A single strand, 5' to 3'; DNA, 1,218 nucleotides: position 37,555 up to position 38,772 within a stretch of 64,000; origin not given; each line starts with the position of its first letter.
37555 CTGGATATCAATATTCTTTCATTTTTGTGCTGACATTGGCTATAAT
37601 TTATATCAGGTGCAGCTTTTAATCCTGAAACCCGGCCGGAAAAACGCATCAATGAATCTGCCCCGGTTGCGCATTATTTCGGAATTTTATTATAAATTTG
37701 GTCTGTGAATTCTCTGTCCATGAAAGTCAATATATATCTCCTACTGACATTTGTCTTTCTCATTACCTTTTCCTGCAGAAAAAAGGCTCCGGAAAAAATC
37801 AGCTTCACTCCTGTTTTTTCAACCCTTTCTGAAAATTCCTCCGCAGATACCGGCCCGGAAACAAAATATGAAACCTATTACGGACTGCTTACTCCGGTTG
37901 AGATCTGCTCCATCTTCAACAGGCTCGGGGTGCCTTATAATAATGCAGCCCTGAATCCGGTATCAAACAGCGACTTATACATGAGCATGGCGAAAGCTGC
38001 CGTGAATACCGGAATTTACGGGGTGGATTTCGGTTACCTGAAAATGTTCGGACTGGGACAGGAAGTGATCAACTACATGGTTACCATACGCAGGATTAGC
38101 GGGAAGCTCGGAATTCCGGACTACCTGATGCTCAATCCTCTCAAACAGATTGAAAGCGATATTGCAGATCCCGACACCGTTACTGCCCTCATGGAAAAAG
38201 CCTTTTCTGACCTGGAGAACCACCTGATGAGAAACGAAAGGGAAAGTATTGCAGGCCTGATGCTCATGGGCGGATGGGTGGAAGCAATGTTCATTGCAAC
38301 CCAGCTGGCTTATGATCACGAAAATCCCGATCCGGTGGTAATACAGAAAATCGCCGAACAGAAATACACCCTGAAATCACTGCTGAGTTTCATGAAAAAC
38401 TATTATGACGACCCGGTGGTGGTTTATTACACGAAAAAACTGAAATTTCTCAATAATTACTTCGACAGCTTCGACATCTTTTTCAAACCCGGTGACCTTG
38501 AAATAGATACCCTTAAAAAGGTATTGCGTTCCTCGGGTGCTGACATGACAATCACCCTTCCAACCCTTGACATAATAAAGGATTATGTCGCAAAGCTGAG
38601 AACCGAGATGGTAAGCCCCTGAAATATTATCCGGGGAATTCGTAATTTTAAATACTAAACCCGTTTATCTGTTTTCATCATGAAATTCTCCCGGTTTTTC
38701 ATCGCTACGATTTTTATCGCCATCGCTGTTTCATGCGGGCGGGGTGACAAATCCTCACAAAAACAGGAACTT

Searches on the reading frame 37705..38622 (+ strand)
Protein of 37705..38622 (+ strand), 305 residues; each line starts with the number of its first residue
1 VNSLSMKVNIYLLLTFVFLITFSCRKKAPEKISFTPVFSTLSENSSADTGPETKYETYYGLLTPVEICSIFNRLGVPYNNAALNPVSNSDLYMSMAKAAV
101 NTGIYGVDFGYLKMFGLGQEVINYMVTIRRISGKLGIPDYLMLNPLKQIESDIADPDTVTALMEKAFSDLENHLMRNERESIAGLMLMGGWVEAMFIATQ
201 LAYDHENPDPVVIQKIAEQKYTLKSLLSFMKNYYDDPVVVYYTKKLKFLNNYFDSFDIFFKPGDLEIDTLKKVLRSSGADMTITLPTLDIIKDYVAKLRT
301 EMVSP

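Call 3: search_protein_families(library=pfam, proteins=[window:37705-38622:+], max_evalue=0.1)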
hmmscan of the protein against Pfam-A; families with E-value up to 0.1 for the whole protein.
window:37705-38622:+ (305 aa): 1 family
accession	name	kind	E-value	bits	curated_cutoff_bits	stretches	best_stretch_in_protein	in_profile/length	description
PF11435.13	She2p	-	0.014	15.5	25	1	236-303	36-104/201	RNA binding protein She2p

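Call 43: find_related_loci(query=window:37705-38622:+, collection=metagenome_contigs, flank=10000)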
Query window:37705-38622:+ (305 aa) in metagenome_contigs; peptide patterns used: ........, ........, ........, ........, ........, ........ (x = any residue, [..] = any of these).
344 stretches matched a pattern; 222 encode a relative of the query (tblastn E <= 1e-3); the best 80 are kept; 80 distinct loci.
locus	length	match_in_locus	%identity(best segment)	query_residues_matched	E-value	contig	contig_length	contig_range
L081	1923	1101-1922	100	1-274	0e+0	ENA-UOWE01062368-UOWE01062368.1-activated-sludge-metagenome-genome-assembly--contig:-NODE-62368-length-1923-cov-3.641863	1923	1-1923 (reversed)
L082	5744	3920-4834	88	1-305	0e+0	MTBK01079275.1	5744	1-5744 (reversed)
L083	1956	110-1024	87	1-305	0e+0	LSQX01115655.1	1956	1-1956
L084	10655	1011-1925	75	1-305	2e-154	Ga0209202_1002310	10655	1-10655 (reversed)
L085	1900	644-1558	74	1-305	8e-167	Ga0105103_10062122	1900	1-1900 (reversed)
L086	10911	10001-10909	75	1-303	3e-153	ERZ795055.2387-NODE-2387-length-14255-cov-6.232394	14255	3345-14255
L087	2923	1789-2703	75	1-305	2e-161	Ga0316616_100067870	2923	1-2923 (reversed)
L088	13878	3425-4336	70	2-305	1e-145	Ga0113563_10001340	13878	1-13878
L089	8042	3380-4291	70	2-305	1e-145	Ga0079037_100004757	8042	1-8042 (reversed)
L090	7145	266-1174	70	4-305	1e-144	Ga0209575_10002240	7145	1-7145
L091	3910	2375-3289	68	1-305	2e-146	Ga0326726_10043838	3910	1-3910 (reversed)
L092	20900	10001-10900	68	6-305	4e-142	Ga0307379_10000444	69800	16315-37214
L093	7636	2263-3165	68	5-304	2e-141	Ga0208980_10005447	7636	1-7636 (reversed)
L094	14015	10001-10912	69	3-305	2e-140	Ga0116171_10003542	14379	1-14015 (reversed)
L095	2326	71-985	66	1-305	3e-149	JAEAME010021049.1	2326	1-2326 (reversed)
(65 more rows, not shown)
